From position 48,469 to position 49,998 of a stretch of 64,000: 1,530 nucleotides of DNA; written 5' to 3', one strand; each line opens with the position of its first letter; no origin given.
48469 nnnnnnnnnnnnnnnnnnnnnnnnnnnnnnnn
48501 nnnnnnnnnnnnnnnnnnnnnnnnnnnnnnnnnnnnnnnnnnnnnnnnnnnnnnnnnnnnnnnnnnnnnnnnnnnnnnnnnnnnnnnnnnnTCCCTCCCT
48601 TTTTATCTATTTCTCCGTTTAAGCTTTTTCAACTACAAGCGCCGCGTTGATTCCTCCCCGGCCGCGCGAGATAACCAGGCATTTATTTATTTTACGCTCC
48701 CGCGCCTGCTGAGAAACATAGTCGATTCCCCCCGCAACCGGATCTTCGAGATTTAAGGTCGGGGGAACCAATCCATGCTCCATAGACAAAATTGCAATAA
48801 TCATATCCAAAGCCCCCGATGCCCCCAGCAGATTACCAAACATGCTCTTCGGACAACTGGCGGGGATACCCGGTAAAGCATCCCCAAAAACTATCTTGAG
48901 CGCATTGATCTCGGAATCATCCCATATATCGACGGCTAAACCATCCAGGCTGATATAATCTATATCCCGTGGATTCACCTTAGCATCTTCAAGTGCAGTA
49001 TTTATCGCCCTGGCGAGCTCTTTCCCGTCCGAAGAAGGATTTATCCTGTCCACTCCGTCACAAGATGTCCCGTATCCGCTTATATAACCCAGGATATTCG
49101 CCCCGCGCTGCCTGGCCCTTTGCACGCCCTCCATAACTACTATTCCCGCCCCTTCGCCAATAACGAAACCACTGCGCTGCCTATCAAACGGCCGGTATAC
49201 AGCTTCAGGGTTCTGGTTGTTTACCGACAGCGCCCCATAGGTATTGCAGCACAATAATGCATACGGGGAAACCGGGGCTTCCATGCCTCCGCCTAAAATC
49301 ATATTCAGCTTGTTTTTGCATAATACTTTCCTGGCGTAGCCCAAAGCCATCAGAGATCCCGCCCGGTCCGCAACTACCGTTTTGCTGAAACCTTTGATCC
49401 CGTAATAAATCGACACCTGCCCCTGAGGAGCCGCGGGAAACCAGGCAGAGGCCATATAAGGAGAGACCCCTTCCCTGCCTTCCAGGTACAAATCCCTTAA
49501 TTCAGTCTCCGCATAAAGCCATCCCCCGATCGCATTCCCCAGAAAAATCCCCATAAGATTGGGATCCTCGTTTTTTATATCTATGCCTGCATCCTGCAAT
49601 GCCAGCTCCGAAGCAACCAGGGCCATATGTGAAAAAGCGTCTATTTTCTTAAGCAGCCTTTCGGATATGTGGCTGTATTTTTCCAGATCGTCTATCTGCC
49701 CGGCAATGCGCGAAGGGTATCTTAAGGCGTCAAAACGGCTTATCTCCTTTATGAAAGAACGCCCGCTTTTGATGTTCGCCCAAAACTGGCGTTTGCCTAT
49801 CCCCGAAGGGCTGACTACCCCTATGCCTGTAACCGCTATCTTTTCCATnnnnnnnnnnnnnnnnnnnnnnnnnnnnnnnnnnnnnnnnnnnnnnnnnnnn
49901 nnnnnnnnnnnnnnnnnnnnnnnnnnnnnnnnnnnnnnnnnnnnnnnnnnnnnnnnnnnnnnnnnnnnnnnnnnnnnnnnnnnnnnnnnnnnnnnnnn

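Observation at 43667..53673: Complete type II polyketide synthase cluster with non-standard accessory enzymes, apparently under PadR control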

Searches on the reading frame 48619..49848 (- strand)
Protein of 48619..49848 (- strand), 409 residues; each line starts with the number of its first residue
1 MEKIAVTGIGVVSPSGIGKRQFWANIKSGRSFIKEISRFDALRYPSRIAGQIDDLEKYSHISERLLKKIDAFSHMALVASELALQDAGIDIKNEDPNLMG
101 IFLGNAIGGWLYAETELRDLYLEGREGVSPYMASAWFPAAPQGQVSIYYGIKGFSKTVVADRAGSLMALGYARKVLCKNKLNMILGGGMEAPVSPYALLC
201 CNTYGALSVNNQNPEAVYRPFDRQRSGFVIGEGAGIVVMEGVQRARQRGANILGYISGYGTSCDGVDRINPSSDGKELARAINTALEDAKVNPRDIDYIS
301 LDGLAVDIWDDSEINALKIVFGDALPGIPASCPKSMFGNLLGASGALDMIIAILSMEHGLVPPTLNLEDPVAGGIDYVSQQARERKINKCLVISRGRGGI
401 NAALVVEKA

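Call 3: search_protein_families(library=pfam, proteins=[window:48619-49848:-], max_evalue=0.01)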
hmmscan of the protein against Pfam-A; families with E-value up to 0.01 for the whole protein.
window:48619-49848:- (409 aa): 2 families
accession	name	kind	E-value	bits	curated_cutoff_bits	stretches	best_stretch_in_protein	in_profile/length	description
PF00109.32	ketoacyl-synt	-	4.9e-41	141.4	20.8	1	1-243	1-250/252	Beta-ketoacyl synthase, N-terminal domain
PF02801.28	Ketoacyl-synt_C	-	1.9e-25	89.6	20.8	1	254-368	2-119/119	Beta-ketoacyl synthase, C-terminal domain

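Call 5: search_protein_families(library=ncbifam, proteins=[window:48619-49848:-], max_evalue=0.01)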
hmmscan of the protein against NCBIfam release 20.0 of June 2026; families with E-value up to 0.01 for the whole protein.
window:48619-49848:- (409 aa): 20 families
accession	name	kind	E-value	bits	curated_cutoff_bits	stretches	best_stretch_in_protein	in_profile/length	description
TIGR03150.1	fabF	equivalog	2.9e-107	358.9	493.75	1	3-406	2-406/407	beta-ketoacyl-ACP synthase II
NF005589.0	PRK07314.1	subfamily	1.1e-105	353.8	387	1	2-408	4-411/413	beta-ketoacyl-ACP synthase II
NF004970.0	PRK06333.1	subfamily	3.3e-87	293.1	525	1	1-408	3-421/424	beta-ketoacyl-ACP synthase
NF006274.0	PRK08439.1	equivalog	4.7e-76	256.2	621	1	1-408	1-405/406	beta-ketoacyl-ACP synthase II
NF006434.0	PRK08722.1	equivalog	2.4e-72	244.1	759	1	3-408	5-413/414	beta-ketoacyl-ACP synthase II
NF005076.0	PRK06501.1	equivalog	1.3e-67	228.6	629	2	148-407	161-421/425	beta-ketoacyl-ACP synthase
NF006587.0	PRK09116.1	equivalog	9.7e-63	212.3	470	1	2-408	2-406/408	beta-ketoacyl-ACP synthase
NF005490.0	PRK07103.1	equivalog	9.8e-62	209.3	445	1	1-408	3-412/414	polyketide beta-ketoacyl:acyl carrier protein synthase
NF005935.0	PRK07967.1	equivalog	1.1e-60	205.6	630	1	1-408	1-403/406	beta-ketoacyl-ACP synthase I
NF005916.1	PRK07910.1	equivalog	5.7e-52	177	560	1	3-407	13-416/418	KasA/KasB family beta-ketoacyl-ACP synthase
NF004618.0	PRK05952.1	equivalog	9.2e-50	169.6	455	1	3-408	3-382/384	beta-ketoacyl-ACP synthase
NF058662.1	cispenta_AmcF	equivalog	1.1e-41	143.1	325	1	217-407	177-368/369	cispentacin biosynthesis acyltransferase subunit AmcF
NF006618.0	PRK09185.1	subfamily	6.9e-38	130.7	407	1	1-408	2-392/394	beta-ketoacyl-ACP synthase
NF045894.1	PKS_plus_SDR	equivalog_domain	3.9e-27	94.3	1740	1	60-377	78-385/1515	type I polyketide synthase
NF040607.1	mycolic_Pks13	equivalog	2.2e-23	81.7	2100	1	60-371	176-479/1680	polyketide synthase Pks13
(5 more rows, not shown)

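Call 12: search_solved_structures(query=window:48622-49848:-, max_evalue=1e-20)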
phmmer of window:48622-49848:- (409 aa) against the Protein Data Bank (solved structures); distinct sequences matched with E-value up to 1e-20: 85 (the best 60 are shown).
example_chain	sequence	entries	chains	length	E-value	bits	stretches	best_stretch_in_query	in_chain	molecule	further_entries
5sxo_A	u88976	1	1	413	3e-82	279.6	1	3-407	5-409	3-oxoacyl-[acyl-carrier-protein] synthase 2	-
3o04_A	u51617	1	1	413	1.1e-81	277.8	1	3-407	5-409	beta-keto-acyl carrier protein synthase II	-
1j3n_A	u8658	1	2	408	6.6e-81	275.2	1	1-406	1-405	3-oxoacyl-(acyl-carrier protein) synthase II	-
4ls5_A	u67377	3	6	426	1.2e-80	274.4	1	3-408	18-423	3-oxoacyl-[acyl-carrier-protein] synthase 2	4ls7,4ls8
4ls6_A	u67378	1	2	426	4e-80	272.6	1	3-408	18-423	3-oxoacyl-[acyl-carrier-protein] synthase 2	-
1tqy_B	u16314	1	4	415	6.9e-77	262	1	3-407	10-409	Actinorhodin polyketide putative beta-ketoacyl synthase 2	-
2gqd_A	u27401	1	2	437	5.9e-72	245.7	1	3-408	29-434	3-oxoacyl-[acyl-carrier-protein] synthase 2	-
4r8e_A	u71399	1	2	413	3.7e-71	243.1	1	3-408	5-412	3-oxoacyl-[acyl-carrier-protein] synthase 2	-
2gfv_A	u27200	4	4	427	8.5e-71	241.9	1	3-408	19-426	3-oxoacyl-[acyl-carrier-protein] synthase 2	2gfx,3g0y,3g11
9lpl_A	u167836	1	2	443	9.5e-71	241.7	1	3-408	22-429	3-oxoacyl-[acyl-carrier-protein] synthase 2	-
8cou_A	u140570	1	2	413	1.1e-70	241.6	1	3-406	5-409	3-oxoacyl-[acyl-carrier-protein] synthase 2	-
4jb6_A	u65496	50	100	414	1.1e-70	241.6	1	3-406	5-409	3-oxoacyl-[acyl-carrier-protein] synthase 2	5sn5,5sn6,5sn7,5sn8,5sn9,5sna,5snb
7oc0_A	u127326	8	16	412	1.1e-70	241.6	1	3-406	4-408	3-oxoacyl-[acyl-carrier-protein] synthase 2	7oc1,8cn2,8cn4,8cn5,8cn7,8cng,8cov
4jga_A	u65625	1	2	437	1.1e-70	241.5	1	3-407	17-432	3-oxoacyl-[acyl-carrier-protein] synthase 2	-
3hnz_A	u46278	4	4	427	1.7e-70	240.9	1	3-408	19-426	3-oxoacyl-[acyl-carrier-protein] synthase 2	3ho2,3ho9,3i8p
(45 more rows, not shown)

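Call 27: search_protein_representatives(protein=window:48622-49848:-)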
Query: 409 residues. Proteins with E-value up to 0.001 (for the whole library): 65263; up to 1e-10: 37749; up to 1e-30: 6551. The best 150 are listed.
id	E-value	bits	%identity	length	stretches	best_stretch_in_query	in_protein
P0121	1.2e-149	514.8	57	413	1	3-408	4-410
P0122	3.3e-131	454.1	34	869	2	2-405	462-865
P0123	1.2e-117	409.4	29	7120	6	2-407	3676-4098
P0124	7.7e-111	387.0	68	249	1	1-248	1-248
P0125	4.8e-110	384.4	28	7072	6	4-371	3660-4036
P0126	1.2e-107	376.4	28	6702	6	3-369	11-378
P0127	1.8e-104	366.0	44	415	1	3-408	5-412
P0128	6.4e-104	364.2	43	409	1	2-408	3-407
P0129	1.7e-103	362.8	46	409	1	4-408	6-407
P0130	6.7e-101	354.3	32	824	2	3-405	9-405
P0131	9.5e-98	343.9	27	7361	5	39-407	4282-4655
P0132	2.1e-97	342.7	31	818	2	3-408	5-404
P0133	4.8e-97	341.5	43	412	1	4-408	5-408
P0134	1.9e-96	339.6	27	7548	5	2-376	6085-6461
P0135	5.4e-96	338.1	27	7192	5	58-407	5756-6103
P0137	4.5e-94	331.8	40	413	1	3-407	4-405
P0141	7.5e-91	321.2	39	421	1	1-406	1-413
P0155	1.1e-86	307.5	42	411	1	3-408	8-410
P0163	2.9e-86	306.0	39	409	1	2-407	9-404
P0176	3.4e-83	295.9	40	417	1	3-405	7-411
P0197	1.5e-80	287.2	37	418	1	3-406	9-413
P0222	1.3e-77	277.5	36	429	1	3-407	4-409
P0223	2.9e-77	276.4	36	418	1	3-408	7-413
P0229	1.2e-76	274.3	35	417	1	3-406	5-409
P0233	2.0e-76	273.6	37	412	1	3-406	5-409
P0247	1.7e-75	270.6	36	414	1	3-408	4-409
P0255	1.1e-74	267.9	35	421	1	3-407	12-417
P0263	3.9e-74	266.1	37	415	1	3-406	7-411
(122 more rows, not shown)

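Call 28: list_cluster_members(proteins=[P0121, P0127, P0128, P0129, P0133, P0137, P0141, P0155, P0122, P0130])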
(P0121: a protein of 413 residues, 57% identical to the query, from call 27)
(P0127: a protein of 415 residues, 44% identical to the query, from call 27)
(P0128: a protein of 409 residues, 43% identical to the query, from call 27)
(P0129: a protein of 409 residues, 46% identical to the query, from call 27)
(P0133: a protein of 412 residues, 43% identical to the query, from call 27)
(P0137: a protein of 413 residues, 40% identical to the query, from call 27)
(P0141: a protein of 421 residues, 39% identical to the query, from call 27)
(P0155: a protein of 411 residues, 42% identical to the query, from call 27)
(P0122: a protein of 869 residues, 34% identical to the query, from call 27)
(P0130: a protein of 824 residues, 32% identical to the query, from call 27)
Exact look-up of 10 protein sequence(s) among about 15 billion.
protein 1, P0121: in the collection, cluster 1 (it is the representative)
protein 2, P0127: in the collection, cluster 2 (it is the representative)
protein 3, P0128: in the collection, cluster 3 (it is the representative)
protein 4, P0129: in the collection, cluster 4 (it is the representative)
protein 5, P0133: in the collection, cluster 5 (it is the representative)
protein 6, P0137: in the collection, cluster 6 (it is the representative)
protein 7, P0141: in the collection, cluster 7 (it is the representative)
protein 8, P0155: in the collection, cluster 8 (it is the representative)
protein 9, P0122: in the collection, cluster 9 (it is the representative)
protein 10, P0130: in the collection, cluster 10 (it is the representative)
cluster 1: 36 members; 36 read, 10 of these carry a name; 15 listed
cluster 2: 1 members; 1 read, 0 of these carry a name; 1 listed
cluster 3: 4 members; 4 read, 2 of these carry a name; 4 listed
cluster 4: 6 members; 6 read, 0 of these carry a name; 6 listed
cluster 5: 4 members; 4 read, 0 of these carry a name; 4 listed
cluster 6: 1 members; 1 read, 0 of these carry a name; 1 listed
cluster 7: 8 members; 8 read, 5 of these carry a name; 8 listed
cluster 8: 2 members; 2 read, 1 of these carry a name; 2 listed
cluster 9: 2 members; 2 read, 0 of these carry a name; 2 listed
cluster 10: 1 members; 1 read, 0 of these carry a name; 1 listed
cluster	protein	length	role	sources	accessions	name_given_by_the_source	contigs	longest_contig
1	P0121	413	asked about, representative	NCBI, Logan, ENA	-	-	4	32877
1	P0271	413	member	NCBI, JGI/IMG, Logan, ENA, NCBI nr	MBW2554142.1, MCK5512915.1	MAG: beta-ketoacyl-[acyl-carrier-protein] synthase family protein [Deltaproteobacteria ... | beta-ketoacyl-[acyl-carrier-protein] synthase family protein [Deltaproteobacteria ...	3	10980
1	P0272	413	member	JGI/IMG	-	3-oxoacyl-(acyl-carrier-protein) synthase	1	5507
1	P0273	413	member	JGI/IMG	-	3-oxoacyl-(acyl-carrier-protein) synthase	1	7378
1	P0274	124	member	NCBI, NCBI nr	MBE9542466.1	MAG: beta-ketoacyl-[acyl-carrier-protein] synthase II, partial [Proteobacteria bacterium] | beta-ketoacyl-[acyl-carrier-protein] synthase II [Pseudomonadota bacterium]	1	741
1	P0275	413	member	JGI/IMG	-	3-oxoacyl-(acyl-carrier-protein) synthase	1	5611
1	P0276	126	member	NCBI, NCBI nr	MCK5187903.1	MAG: beta-ketoacyl-[acyl-carrier-protein] synthase II, partial [Deltaproteobacteria ... | beta-ketoacyl-[acyl-carrier-protein] synthase II [Deltaproteobacteria bacterium]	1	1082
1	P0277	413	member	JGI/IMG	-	3-oxoacyl-(acyl-carrier-protein) synthase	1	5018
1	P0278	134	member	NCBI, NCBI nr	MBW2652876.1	MAG: beta-ketoacyl-[acyl-carrier-protein] synthase II, partial [Deltaproteobacteria ... | beta-ketoacyl-[acyl-carrier-protein] synthase II [Deltaproteobacteria bacterium]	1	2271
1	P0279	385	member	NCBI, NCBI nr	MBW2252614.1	MAG: beta-ketoacyl-[acyl-carrier-protein] synthase family protein, partial ... | beta-ketoacyl-[acyl-carrier-protein] synthase family protein [Deltaproteobacteria ...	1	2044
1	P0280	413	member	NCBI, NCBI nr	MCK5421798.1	MAG: beta-ketoacyl-[acyl-carrier-protein] synthase family protein [Deltaproteobacteria ... | beta-ketoacyl-[acyl-carrier-protein] synthase family protein [Deltaproteobacteria ...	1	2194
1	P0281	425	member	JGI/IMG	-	-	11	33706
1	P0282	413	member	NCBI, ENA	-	-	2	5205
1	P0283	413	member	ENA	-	-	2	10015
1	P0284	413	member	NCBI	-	-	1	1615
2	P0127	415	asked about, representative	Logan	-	-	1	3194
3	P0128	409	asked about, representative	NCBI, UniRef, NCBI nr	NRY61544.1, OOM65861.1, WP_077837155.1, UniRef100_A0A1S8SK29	beta-ketoacyl-[acyl-carrier-protein] synthase family protein [Clostridium beijerinckii] | 3-oxoacyl-[acyl-carrier-protein] synthase 2 n=1 Tax=Clostridium beijerinckii TaxID=1520 ... | beta-ketoacyl synthase N-terminal-like domain-containing protein [Clostridium ...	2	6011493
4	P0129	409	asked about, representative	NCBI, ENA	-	-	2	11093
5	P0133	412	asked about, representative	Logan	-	-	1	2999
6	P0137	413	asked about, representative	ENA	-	-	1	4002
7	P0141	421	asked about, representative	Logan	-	-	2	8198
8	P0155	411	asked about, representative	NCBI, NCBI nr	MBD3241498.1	MAG: hypothetical protein GF331_12990 [Chitinivibrionales bacterium] | hypothetical protein [Chitinivibrionales bacterium]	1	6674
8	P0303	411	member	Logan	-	-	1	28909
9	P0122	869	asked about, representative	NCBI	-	-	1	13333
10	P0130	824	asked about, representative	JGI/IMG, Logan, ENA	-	-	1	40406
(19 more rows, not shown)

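Call 34: find_related_loci(query=A2, collection=genome_contigs, flank=10000)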
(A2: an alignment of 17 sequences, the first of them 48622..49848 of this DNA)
Query A2 (409 aa) in genome_contigs; peptide patterns used: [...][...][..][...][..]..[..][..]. (x = any residue, [..] = any of these).
600 stretches matched a pattern (row limit reached: there are more); 598 encode a relative of the query (tblastn E <= 1e-3); the best 80 are kept; 80 distinct loci.
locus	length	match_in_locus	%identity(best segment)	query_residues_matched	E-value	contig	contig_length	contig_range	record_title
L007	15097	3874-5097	86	1-408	0e+0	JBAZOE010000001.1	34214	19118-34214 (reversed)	MAG: Candidatus Omnitrophota bacterium isolate SO_2017_LW4_87 scaffold_2829_c1_LW137-91_2017, whole genome shotgun seque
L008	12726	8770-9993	85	1-408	0e+0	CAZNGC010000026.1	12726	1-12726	MAG TPA_asm: uncultured Planctomycetales bacterium isolate SRP167436_co1_192 genome assembly, contig: NODE_8175_length_1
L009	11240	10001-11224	83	1-408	0e+0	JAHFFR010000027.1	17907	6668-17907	MAG: Candidatus Omnitrophota bacterium isolate nzgw297 NODE_2921_length_17908_cov_22.506381, whole genome shotgun sequen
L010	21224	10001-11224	82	1-408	0e+0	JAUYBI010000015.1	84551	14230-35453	MAG: Candidatus Omnitrophota bacterium isolate C19_metabat.bin.11_sub C19_k141_45476, whole genome shotgun sequence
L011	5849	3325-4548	83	1-408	0e+0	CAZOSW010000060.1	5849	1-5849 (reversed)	MAG TPA_asm: uncultured Planctomycetales bacterium isolate SRP178699_co1_577 genome assembly, contig: NODE_20156_length_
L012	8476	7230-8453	82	1-408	0e+0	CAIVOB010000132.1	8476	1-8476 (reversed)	MAG: Candidatus Omnitrophica bacterium isolate AM-lipid-02-D9_bin-0621 genome assembly, contig: bin-0621:132/196, whole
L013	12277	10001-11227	80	1-409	0e+0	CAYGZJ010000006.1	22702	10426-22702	MAG TPA_asm: uncultured Planctomycetales bacterium isolate ERP119294_co1_460 genome assembly, contig: NODE_2717_length_2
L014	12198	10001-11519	79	1-408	0e+0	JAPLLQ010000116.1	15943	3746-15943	MAG: Candidatus Omnitrophota bacterium isolate LacPavin_0419_WC90_MAG_41_7 LacPavin_0419_WC90_scaffold_63455, whole geno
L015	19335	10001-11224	81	1-408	0e+0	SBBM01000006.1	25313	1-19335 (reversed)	MAG: Planctomycetales bacterium isolate Bin_37_1_1 Hy_contig33593, whole genome shotgun sequence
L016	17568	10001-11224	80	1-408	0e+0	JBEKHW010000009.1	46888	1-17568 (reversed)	MAG: Candidatus Omnitrophota bacterium isolate SPRUCE 286 SPRUCE_286_9, whole genome shotgun sequence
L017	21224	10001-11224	78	1-408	0e+0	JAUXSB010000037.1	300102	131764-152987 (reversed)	MAG: Candidatus Omnitrophota bacterium isolate C12_metabat.bin.33_sub C12_k141_503534, whole genome shotgun sequence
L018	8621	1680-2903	79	1-408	0e+0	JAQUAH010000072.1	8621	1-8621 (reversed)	MAG: Candidatus Omnitrophota bacterium isolate STC_8 NODE_20539_length_8621_cov_2.922416_Sandtown_C, whole genome shotgu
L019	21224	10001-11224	80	1-408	0e+0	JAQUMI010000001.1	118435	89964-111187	MAG: Candidatus Omnitrophota bacterium isolate STD1_150 NODE_315_length_118435_cov_6.533464_Sandtown_D1, whole genome sh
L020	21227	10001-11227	78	1-409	0e+0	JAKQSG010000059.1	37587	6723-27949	MAG: Candidatus Omnitrophota bacterium isolate USMO_metabat.104 k141_403568, whole genome shotgun sequence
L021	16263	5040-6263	78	1-408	0e+0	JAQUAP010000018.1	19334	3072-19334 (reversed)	MAG: Candidatus Omnitrophota bacterium isolate STC_87 NODE_5987_length_19334_cov_3.423387_Sandtown_C, whole genome shotg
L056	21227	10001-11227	59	2-409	3e-159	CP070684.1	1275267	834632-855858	MAG: Candidatus Omnitrophota bacterium isolate bin66 chromosome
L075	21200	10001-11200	48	1-408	3e-112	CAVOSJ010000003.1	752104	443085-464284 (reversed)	MAG: Nitrospirota bacterium isolate MFD00008.bin.1.129 genome assembly, contig: contig_24148, whole genome shotgun seque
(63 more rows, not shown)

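Call 60: list_cluster_members(proteins=[P0176, P0223, P0233, P0197, P0255, P0222, P0263, P0229, P0247, P0163])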
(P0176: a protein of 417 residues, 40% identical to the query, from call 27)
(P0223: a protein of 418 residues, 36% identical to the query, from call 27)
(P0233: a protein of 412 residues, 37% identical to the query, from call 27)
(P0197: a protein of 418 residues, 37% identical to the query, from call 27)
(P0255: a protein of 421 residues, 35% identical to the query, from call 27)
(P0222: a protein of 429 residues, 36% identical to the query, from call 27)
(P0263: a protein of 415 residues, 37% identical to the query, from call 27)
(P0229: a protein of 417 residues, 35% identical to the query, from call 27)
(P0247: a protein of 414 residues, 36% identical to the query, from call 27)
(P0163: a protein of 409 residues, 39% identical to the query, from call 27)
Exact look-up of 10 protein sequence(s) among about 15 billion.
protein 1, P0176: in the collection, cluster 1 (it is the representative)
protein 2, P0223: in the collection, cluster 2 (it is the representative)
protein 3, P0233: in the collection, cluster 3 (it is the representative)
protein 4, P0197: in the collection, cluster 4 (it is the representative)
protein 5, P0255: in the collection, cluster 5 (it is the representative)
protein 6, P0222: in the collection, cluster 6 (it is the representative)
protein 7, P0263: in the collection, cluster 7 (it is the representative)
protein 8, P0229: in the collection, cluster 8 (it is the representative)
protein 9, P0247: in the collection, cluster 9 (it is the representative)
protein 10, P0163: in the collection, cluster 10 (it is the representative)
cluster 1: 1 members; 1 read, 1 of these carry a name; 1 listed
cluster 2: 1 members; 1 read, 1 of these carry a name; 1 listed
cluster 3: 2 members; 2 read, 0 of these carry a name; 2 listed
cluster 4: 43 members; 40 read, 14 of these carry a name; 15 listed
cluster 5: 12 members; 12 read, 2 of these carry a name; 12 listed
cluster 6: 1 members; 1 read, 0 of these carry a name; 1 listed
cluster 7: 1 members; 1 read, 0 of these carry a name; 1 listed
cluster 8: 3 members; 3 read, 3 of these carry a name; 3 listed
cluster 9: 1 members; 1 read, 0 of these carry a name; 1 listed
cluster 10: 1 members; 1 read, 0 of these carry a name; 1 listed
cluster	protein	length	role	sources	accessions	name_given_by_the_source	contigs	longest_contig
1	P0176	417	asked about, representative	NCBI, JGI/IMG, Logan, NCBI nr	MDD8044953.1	MAG: beta-ketoacyl-ACP synthase II [Verrucomicrobiota bacterium] | beta-ketoacyl-ACP synthase II [Verrucomicrobiota bacterium]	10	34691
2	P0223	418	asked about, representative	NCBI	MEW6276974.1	MAG: beta-ketoacyl-ACP synthase II [Candidatus Eremiobacterota bacterium]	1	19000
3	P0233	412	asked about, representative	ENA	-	-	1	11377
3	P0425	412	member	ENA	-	-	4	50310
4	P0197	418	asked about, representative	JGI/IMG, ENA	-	-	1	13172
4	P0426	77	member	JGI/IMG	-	3-oxoacyl-[acyl-carrier-protein] synthase II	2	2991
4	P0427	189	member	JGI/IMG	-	3-oxoacyl-(acyl-carrier-protein) synthase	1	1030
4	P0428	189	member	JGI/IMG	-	3-oxoacyl-[acyl-carrier-protein] synthase II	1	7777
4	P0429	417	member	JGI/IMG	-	3-oxoacyl-[acyl-carrier-protein] synthase II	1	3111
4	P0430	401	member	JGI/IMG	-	3-oxoacyl-[acyl-carrier-protein] synthase II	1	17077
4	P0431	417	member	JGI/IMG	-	3-oxoacyl-[acyl-carrier-protein] synthase II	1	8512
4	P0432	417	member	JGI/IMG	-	3-oxoacyl-[acyl-carrier-protein] synthase II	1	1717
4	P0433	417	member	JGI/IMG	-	3-oxoacyl-[acyl-carrier-protein] synthase II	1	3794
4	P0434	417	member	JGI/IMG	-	3-oxoacyl-[acyl-carrier-protein] synthase II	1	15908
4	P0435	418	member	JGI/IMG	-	3-oxoacyl-[acyl-carrier-protein] synthase II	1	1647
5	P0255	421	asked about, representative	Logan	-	-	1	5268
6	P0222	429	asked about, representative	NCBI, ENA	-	-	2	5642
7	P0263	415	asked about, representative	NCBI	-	-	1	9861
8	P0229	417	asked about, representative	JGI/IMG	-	3-oxoacyl-[acyl-carrier-protein] synthase II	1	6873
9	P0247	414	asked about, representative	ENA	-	-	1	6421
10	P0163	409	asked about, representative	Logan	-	-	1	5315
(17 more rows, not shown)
